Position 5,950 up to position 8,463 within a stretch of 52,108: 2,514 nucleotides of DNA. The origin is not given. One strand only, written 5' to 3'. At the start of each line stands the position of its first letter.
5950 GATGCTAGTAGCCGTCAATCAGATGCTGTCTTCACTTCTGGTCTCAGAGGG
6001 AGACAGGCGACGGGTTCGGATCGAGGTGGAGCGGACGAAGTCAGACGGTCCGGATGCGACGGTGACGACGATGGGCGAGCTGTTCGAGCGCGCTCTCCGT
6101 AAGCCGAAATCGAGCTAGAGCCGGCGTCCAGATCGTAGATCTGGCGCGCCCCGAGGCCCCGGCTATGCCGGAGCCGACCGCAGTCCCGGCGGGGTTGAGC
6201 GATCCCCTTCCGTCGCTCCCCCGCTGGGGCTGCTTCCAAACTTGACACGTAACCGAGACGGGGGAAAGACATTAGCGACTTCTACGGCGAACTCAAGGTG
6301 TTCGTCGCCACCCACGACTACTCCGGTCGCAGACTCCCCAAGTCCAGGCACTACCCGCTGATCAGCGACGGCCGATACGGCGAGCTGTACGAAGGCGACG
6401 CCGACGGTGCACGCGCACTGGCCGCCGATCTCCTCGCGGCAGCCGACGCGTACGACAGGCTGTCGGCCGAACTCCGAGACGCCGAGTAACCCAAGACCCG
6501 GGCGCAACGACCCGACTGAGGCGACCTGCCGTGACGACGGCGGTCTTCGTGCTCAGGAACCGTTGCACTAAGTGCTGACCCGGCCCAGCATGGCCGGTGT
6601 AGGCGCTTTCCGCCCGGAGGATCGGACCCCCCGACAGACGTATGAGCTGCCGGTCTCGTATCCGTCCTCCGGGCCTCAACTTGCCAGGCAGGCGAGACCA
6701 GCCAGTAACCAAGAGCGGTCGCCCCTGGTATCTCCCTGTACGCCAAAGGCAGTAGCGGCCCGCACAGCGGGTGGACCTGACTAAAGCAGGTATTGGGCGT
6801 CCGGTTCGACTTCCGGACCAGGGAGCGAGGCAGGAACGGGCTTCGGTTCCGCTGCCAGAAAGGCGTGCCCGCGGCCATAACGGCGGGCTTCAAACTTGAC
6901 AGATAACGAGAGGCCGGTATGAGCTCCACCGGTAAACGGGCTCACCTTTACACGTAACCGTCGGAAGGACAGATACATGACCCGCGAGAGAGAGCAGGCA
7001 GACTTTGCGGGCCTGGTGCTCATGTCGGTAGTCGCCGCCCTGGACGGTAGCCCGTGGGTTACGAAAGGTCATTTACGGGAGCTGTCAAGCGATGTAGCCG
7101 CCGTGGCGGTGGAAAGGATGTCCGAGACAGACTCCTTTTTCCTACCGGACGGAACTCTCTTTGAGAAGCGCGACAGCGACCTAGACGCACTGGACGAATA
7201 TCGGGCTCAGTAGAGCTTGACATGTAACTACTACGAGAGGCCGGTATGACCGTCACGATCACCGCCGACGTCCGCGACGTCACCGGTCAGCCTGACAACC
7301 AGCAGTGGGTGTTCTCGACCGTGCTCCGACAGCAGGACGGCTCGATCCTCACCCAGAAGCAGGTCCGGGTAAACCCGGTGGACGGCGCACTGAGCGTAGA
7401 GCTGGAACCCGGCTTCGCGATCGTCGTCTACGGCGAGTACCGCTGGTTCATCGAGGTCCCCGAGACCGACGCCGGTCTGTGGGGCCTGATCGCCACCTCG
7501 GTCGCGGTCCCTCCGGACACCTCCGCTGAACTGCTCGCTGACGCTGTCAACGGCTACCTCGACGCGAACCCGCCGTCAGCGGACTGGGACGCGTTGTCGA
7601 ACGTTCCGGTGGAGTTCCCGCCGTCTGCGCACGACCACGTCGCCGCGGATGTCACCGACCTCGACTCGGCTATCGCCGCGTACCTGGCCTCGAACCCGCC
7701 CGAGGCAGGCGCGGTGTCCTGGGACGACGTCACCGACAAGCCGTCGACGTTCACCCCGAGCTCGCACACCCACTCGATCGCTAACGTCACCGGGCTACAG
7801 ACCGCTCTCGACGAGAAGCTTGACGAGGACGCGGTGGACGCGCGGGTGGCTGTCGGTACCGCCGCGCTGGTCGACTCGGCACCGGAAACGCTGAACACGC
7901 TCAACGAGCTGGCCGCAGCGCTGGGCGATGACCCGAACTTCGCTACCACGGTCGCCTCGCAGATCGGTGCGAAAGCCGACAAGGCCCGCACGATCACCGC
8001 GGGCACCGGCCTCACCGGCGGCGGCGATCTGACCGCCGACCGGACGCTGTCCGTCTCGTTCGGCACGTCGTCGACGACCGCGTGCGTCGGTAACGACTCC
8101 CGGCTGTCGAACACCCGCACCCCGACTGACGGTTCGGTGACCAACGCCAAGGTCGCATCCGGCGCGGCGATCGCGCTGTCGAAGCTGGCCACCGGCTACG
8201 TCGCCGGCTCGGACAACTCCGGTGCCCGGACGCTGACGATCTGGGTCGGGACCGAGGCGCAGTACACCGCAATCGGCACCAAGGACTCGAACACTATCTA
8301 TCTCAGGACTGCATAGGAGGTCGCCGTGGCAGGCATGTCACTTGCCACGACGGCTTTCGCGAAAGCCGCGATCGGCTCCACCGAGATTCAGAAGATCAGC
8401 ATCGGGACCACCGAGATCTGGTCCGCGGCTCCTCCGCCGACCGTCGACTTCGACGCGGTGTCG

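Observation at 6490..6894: About 400 nt with no ORF but dense secondary structure, including a tRNA-like cloverleaf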

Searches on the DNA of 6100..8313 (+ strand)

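Call 5: search_rna_families(source=window, start=6100, end=7300, threshold=evalue, max_evalue=10, show_alignments=3)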
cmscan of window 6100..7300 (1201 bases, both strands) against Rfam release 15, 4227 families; matches with E-value up to 10: 4.
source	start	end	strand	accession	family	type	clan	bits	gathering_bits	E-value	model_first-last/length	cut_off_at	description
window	6179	6250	+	RF03842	MIR2680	Gene; miRNA;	-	16.3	155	2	50-120/168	no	MIR2680 microRNA precursor family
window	6572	6606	+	RF01988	SECIS_2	Cis-reg;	-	16.1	70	7.5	1-55/55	no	Selenocysteine insertion sequence 2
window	6628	6674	-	RF02926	DUF2693-FD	Gene; sRNA;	-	15.9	44.5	3.3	1-49/49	no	DUF2693-FD RNA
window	6168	6239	+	RF03267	mir-645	Gene; miRNA;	-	15.6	90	7.6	1-77/77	no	mir-645 microRNA precursor family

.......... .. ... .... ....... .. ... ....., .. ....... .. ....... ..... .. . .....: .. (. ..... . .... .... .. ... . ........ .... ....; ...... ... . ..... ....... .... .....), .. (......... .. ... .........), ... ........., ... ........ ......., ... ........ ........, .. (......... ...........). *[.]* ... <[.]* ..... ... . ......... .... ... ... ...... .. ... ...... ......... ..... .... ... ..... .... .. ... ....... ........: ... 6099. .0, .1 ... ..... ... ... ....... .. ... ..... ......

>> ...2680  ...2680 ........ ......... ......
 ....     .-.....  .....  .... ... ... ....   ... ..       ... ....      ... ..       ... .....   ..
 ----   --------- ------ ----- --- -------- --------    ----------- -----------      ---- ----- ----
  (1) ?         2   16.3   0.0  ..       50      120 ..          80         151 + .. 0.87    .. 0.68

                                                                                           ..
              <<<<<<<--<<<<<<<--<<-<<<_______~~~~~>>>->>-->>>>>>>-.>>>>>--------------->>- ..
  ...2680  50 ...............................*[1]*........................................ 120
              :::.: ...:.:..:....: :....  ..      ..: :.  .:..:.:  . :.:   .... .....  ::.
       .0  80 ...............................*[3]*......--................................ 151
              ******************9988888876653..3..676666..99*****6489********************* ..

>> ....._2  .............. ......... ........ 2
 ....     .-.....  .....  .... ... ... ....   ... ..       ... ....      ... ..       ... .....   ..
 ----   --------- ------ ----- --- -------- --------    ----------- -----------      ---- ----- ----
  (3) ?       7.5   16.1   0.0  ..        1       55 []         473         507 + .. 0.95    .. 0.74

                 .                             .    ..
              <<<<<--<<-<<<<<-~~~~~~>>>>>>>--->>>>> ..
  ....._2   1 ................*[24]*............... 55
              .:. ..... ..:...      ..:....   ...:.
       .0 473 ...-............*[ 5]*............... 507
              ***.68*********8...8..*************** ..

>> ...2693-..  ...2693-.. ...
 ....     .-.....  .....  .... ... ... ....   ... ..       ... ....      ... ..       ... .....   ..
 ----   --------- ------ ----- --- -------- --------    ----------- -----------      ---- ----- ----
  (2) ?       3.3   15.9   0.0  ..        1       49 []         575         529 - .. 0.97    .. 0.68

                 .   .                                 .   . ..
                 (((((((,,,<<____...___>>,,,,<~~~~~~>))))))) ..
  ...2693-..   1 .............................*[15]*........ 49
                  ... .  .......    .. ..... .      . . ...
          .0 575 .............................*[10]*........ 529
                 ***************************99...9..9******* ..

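Call 6: search_dna_similar(query=window:6100-7300:+, collection=phages, mode=near, max_rows=40)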
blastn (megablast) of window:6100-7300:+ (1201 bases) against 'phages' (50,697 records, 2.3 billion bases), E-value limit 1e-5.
Records with a match: 323; places in all: 325; records where one place covers at least 80% of the query: 0.
Best place of each record, by identity: >=99% 3; 95-99% 255; 90-95% 42; 80-90% 23.
By first word of the organism name: Mycobacterium 322; Mycolicibacterium 1.
By host as written in the record: Mycobacterium smegmatis mc2 155 219; Mycobacterium smegmatis mc#155 37; Mycobacterium smegmatis mc2155 23; Mycobacterium sp. 13; - 7; Mycobacterium smegamtis mc2 155 5; Mycolicibacterium smegmatis MC2 155 4; Mycobacterium smegmatis 4; and 7 more.
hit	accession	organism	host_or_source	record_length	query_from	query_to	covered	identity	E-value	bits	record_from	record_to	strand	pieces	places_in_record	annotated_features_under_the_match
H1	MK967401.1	Mycobacterium phage Carlyle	Mycobacterium smegmatis mc2155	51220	1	1201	65%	97.9%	0e+0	1350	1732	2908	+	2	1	6: hypothetical protein | 5: hypothetical protein | 7: minor tail protein | 4: terminase small subunit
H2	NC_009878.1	Mycobacterium phage Bethlehem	-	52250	1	1201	50%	97.0%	0e+0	1007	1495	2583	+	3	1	gp3 | tail protein | gp2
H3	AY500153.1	Mycobacterium phage Bethlehem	Mycobacterium sp.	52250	1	1201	50%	97.0%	0e+0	1007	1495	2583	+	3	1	hypothetical protein (x3)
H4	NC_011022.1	Mycobacterium phage DD5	Mycobacterium sp.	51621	1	1201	49%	97.0%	0e+0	1000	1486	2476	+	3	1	4: hypothetical protein | 5: tail protein | 3: tail fiber-like protein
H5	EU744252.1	Mycobacterium phage DD5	Mycobacterium sp.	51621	1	1201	49%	97.0%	0e+0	1000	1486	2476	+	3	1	4: hypothetical protein | 5: hypothetical protein | 3: tail fiber-like protein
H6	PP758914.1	Mycobacterium phage QTRlifeCrisis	Mycobacterium smegmatis mc2155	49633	1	1201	44%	96.0%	8e-110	862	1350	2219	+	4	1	3: hypothetical protein | 4: minor tail protein | 2: terminase small subunit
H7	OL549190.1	Mycobacterium phage Marge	Mycobacterium smegmatis mc#155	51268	1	1199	43%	95.8%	4e-108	842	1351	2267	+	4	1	3: hypothetical protein | 4: hypothetical protein | 5: minor tail protein | 2: terminase small subunit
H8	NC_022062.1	Mycobacterium phage Trouble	Mycobacterium smegamtis mc2 155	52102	1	1201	43%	95.7%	2e-110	828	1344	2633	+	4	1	4: HNH endonuclease | 3: hypothetical protein | 5: tail protein | 2: hypothetical protein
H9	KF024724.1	Mycobacterium phage Trouble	Mycobacterium smegamtis mc2 155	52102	1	1201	43%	95.7%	2e-110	828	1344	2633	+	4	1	4: HNH domain protein | 3: hypothetical protein | 5: tail protein | 2: hypothetical protein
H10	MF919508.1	Mycobacterium phage ILeeKay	Mycobacterium smegmatis mc2 155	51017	1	1201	42%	96.7%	8e-110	847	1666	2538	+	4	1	hypothetical protein (x2) | minor tail protein | terminase small subunit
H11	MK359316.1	Mycobacterium phage Cueylyss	Mycobacterium smegmatis mc2 155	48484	1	1199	44%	93.4%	8e-90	789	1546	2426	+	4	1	4: hypothetical protein | 5: minor tail protein | 3: terminase small subunit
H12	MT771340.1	Mycobacterium phage Jorgensen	Mycobacterium smegmatis mc2 155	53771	1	1201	42%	96.7%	2e-111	844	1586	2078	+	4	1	4: hypothetical protein | 5: minor tail protein | 3: hypothetical protein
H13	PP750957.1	Mycobacterium phage LilBib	Mycobacterium smegmatis mc2155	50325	1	1201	45%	89.7%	7e-61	679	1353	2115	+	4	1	3: hypothetical protein | 4: minor tail protein | 2: terminase small subunit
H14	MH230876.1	Mycobacterium phage ConceptII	Mycobacterium smegmatis mc2 155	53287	1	1201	42%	96.2%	3e-104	825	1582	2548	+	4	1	4: hypothetical protein | 5: hypothetical protein | 3: hypothetical protein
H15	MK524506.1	Mycobacterium phage Zeuska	Mycobacterium smegmatis mc2 155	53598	1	1201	44%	91.2%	1e-62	710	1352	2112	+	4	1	3: hypothetical protein | 4: minor tail protein | 2: terminase small subunit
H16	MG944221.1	Mycobacterium phage Scowl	Mycobacterium smegmatis mc2 155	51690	1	1201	42%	94.1%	1e-87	764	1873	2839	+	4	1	5: hypothetical protein | 6: hypothetical protein | 4: hypothetical protein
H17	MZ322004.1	Mycobacterium Phage Sunshine924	Mycobacterium smegmatis mc2 155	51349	1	1201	41%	91.5%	4e-63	679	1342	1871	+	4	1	3: hypothetical protein | 4: minor tail protein | 2: terminase small subunit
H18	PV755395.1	Mycobacterium phage EnzoK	Mycobacterium smegmatis mc#155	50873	571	1201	37%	98.2%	0e+0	783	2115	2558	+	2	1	5: hypothetical protein | 6: tail collar fibers protein | 4: hypothetical protein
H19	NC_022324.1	Mycobacterium phage SarFire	Mycobacterium smegamtis mc2 155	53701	571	1201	37%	97.8%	0e+0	772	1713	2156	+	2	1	4: hypothetical protein | 5: tail protein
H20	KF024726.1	Mycobacterium phage SarFire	Mycobacterium smegamtis mc2 155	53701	571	1201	37%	97.8%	0e+0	772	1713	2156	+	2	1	4: hypothetical protein | 5: hypothetical protein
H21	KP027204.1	Mycobacterium phage Thor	Mycobacterium smegmatis mc2 155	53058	571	1201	37%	97.8%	0e+0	772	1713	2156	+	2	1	4: hypothetical protein | 5: hypothetical protein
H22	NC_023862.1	Mycobacterium phage Alsfro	Mycobacterium smegmatis mc2 155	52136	571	1201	37%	97.8%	3e-174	771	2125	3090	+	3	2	7: HNH endonuclease | 8: hypothetical protein | 6: hypothetical protein | 9: tail protein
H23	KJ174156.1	Mycobacterium phage Alsfro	Mycobacterium smegmatis mc2 155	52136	571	1201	37%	97.8%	3e-174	771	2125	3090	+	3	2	7: hypothetical protein | 8: hypothetical protein | 6: hypothetical protein | 9: hypothetical protein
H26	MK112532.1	Mycobacterium phage Bones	Mycobacterium smegmatis mc2 155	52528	1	1201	36%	96.5%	8e-75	716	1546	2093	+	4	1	4: hypothetical protein | 5: hypothetical protein | 3: terminase small subunit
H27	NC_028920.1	Mycobacterium phage Abrogate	Mycobacterium smegmatis mc2 155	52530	1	1201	39%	89.0%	3e-59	564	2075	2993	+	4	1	hypothetical protein (x2) | tail protein | minor tail protein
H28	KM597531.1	Mycobacterium phage Abrogate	Mycobacterium smegmatis mc2 155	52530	1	1201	39%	89.0%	3e-59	564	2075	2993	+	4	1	hypothetical protein (x4)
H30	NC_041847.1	Mycobacterium phage Mutaforma13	Mycobacterium smegmatis mc2 155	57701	449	1106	36%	95.1%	3e-119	681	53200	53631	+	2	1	99: hypothetical protein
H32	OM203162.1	Mycobacterium phage Eyeball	Mycobacterium smegmatis mc2 155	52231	1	1201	36%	93.6%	4e-53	644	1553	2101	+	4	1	4: hypothetical protein | 5: minor tail protein | 3: terminase small subunit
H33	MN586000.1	Mycobacterium phage Sagefire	Mycobacterium smegmatis mc2 155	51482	1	1201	37%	89.2%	9e-55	549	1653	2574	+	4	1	5: hypothetical protein | 6: minor tail protein | 4: terminase small subunit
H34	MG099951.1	Mycobacterium phage Wilkins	Mycobacterium smegmatis mc2 155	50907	1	1201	36%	90.8%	9e-55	566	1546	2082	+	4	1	hypothetical protein | minor tail protein | terminase small subunit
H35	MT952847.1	Mycobacterium phage Topgun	Mycobacterium smegmatis mc#155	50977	1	1201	36%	90.8%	9e-55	566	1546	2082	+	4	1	4: hypothetical protein | 5: minor tail protein | 3: terminase small subunit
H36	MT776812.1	Mycobacterium phage HarryOW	Mycobacterium smegmatis mc#155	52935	1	1201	36%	90.3%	5e-52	553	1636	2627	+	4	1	5: hypothetical protein | 6: minor tail protein | 4: terminase small subunit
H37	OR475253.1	Mycobacterium phage GrecoEtereo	soil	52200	1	1201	36%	90.3%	5e-52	553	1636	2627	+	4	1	5: hypothetical protein | 6: hypothetical protein | 4: terminase small subunit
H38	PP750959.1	Mycobacterium phage Hermia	Mycobacterium smegmatis mc2155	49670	1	1201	36%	90.1%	2e-50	548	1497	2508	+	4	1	5: hypothetical protein | 4: hypothetical protein | 6: minor tail protein | 3: terminase small subunit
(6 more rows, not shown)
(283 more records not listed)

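Call 7: search_dna_similar(query=window:6480-6900:+, collection=phages, mode=distant, max_rows=60, rows=spread)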
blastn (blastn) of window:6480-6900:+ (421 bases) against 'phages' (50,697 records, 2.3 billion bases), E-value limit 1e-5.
Records with a match: 287; places in all: 289; records where one place covers at least 80% of the query: 1.
Best place of each record, by identity: 95-99% 53; 90-95% 162; 80-90% 44; 60-80% 28.
By first word of the organism name: Mycobacterium 287.
By host as written in the record: Mycobacterium smegmatis mc2 155 197; Mycobacterium smegmatis mc#155 32; Mycobacterium smegmatis mc2155 23; Mycobacterium sp. 13; - 7; Mycobacterium smegamtis mc2 155 5; Mycobacterium smegmatic mc2 155 2; Mycolicibacterium smegmatis MC2 155 2; and 6 more.
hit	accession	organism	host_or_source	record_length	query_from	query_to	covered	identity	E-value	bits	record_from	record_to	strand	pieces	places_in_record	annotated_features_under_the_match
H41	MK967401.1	Mycobacterium phage Carlyle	Mycobacterium smegmatis mc2155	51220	10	421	98%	81.8%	7e-112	409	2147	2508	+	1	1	5: hypothetical protein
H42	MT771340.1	Mycobacterium phage Jorgensen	Mycobacterium smegmatis mc2 155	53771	12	249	57%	97.5%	3e-110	404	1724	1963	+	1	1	4: hypothetical protein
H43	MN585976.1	Mycobacterium phage Kanely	Mycobacterium smegmatis mc2 155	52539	11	249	57%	96.3%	7e-74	397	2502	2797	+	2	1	none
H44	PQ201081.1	Mycobacterium phage Pelly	Mycobacterium smegmatis mc2 155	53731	6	249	58%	93.7%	4e-103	379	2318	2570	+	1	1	5: hypothetical protein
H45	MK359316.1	Mycobacterium phage Cueylyss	Mycobacterium smegmatis mc2 155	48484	6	249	58%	91.1%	2e-100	370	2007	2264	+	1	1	4: hypothetical protein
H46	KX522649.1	Mycobacterium phage Bircsak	Mycobacterium smegmatis mc2 155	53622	15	249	56%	92.0%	4e-90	336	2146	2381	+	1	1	hypothetical protein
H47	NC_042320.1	Mycobacterium phage JC27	Mycobacterium smegmatis mc2 155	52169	10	249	57%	84.6%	2e-67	261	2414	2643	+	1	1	5: hypothetical protein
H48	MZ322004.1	Mycobacterium Phage Sunshine924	Mycobacterium smegmatis mc2 155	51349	12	249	57%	85.4%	6e-69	267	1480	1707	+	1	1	3: hypothetical protein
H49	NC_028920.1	Mycobacterium phage Abrogate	Mycobacterium smegmatis mc2 155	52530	11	249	57%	84.2%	4e-33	258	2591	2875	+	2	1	hypothetical protein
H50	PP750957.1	Mycobacterium phage LilBib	Mycobacterium smegmatis mc2155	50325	14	249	56%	84.8%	9e-67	259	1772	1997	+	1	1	3: hypothetical protein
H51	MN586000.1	Mycobacterium phage Sagefire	Mycobacterium smegmatis mc2 155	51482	14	249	56%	84.5%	4e-33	257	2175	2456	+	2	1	5: hypothetical protein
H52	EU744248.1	Mycobacterium phage KBG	Mycobacterium sp.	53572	14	249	56%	84.7%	2e-31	255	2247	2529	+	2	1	hypothetical protein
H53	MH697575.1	Mycobacterium phage Adahisdi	Mycobacterium smegmatis mc2 155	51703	14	249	56%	84.3%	2e-31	249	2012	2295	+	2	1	4: hypothetical protein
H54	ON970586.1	Mycobacterium phage Peterson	Mycobacterium smegmatis mc2 155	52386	14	249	56%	75.5%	4e-39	168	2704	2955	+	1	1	5: hypothetical protein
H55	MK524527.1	Mycobacterium phage ThreeRngTarjay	Mycobacterium smegmatis mc2 155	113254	14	196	43%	94.5%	6e-75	286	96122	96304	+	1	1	184: hypothetical protein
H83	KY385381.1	Mycobacterium phage EniyanLRS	Mycolicibacterium smegmatis MC2 155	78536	131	205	18%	98.7%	3e-28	132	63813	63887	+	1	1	176: hypothetical protein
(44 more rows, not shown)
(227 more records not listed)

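Call 8: get_annotated_region(hit=H1, flank=1500)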
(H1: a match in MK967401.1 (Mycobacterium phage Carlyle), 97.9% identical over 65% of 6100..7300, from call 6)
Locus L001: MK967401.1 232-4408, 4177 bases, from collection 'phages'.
description: Mycobacterium phage Carlyle, complete genome.
organism: Mycobacterium phage Carlyle (NCBI taxid 2585231)
taxonomy: Viruses; Duplodnaviria; Heunggongvirae; Uroviricota; Caudoviricetes; Fromanvirus
host: Mycobacterium smegmatis mc2155; source: soil; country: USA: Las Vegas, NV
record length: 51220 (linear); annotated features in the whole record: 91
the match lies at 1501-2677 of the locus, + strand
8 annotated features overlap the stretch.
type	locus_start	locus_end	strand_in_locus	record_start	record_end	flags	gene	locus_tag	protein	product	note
CDS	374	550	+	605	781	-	1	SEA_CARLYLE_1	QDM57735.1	hypothetical protein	-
CDS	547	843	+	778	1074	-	2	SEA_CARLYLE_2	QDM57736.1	HNH endonuclease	-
CDS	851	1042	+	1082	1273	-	3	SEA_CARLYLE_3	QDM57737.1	hypothetical protein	-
CDS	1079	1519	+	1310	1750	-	4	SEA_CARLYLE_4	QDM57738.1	terminase small subunit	-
CDS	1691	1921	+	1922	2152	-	5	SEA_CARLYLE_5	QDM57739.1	hypothetical protein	-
CDS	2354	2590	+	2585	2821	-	6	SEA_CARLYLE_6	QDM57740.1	hypothetical protein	-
CDS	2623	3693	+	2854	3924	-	7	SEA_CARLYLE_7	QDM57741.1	minor tail protein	-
CDS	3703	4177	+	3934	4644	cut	8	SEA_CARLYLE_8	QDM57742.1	minor tail protein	-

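Call 9: get_annotated_region(hit=H30, flank=2000)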
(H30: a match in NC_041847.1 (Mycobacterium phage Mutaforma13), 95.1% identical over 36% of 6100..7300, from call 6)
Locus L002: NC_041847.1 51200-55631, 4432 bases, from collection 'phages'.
description: Mycobacterium phage Mutaforma13, complete genome.
organism: Mycobacterium phage Mutaforma13 (NCBI taxid 2922219)
taxonomy: Viruses; Duplodnaviria; Heunggongvirae; Uroviricota; Caudoviricetes; Gracegardnervirinae; Cheoctovirus; Mycobacterium virus Mutaforma13
host: Mycobacterium smegmatis mc2 155; source: soil; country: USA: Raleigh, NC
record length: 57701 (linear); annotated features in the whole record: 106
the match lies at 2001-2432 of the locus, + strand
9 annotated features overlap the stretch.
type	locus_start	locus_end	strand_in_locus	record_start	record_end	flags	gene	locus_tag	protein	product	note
CDS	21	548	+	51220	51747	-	94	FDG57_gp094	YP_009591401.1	endonuclease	gp94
CDS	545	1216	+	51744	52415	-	95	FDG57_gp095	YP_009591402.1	hypothetical protein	gp95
CDS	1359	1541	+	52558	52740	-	96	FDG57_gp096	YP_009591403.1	hypothetical protein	gp96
CDS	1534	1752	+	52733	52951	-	97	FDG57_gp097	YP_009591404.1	hypothetical protein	gp97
CDS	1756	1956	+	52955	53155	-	98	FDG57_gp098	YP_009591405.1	hypothetical protein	gp98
CDS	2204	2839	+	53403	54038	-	99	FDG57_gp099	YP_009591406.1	hypothetical protein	gp99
CDS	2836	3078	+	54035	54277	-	100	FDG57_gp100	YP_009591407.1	hypothetical protein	gp100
CDS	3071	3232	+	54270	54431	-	101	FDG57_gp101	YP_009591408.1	hypothetical protein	gp101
CDS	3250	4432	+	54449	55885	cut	102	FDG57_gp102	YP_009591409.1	glycosyltransferase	gp102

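Call 11: get_annotated_region(hit=H42, flank=1500)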
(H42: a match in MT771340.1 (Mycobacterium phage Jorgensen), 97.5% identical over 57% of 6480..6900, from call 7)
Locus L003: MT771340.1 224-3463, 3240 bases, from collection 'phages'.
description: Mycobacterium phage Jorgensen, complete genome.
organism: Mycobacterium phage Jorgensen (NCBI taxid 2759390)
taxonomy: Viruses; Duplodnaviria; Heunggongvirae; Uroviricota; Caudoviricetes; Fromanvirus
host: Mycobacterium smegmatis mc2 155; source: soil; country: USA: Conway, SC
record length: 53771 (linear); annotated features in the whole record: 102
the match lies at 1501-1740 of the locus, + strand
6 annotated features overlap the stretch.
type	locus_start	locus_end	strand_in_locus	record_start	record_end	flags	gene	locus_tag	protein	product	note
CDS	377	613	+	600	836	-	1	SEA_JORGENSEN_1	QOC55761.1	hypothetical protein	-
CDS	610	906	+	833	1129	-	2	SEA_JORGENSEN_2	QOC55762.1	HNH endonuclease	-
CDS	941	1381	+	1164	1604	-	3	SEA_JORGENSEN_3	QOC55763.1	hypothetical protein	-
CDS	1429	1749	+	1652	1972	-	4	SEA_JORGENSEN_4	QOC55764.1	hypothetical protein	-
CDS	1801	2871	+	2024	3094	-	5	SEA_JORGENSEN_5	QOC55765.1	minor tail protein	-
CDS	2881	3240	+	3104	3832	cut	6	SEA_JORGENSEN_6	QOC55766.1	hypothetical protein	-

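Call 12: get_annotated_region(hit=H55, flank=2000)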
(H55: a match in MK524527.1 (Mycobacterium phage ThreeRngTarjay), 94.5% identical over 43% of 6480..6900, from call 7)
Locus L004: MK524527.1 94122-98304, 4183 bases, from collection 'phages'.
description: Mycobacterium phage ThreeRngTarjay, complete genome.
organism: Mycobacterium phage ThreeRngTarjay (NCBI taxid 2530152)
taxonomy: Viruses; Duplodnaviria; Heunggongvirae; Uroviricota; Caudoviricetes; Omegavirus
host: Mycobacterium smegmatis mc2 155; source: soil; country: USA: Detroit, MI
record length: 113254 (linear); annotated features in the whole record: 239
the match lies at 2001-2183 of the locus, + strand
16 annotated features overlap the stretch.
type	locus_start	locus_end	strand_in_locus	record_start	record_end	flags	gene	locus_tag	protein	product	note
CDS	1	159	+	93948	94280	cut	177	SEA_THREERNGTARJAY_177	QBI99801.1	hypothetical protein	-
CDS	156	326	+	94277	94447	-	178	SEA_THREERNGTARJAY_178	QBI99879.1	hypothetical protein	-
CDS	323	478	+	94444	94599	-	179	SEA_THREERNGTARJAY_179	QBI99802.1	hypothetical protein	-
CDS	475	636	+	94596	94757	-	180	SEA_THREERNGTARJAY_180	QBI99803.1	hypothetical protein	-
tRNA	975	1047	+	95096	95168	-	181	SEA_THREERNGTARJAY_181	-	tRNA-Gly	-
CDS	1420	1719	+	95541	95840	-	182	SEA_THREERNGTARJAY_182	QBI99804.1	hypothetical protein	-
CDS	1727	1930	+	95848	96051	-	183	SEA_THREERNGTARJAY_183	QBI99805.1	hypothetical protein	-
CDS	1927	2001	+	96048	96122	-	184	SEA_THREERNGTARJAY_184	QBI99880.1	hypothetical protein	-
CDS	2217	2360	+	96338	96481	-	185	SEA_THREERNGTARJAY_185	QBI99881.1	hypothetical protein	-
CDS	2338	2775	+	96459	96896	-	186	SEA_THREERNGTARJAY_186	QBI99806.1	hypothetical protein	-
CDS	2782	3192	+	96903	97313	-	187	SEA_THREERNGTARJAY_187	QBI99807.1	hypothetical protein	-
CDS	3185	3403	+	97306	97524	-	188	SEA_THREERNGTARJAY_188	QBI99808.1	hypothetical protein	-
CDS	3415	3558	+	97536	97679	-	189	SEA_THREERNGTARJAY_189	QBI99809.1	hypothetical protein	-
CDS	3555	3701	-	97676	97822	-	190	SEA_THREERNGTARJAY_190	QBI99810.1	hypothetical protein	-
CDS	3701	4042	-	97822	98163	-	191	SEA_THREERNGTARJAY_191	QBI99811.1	hypothetical protein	-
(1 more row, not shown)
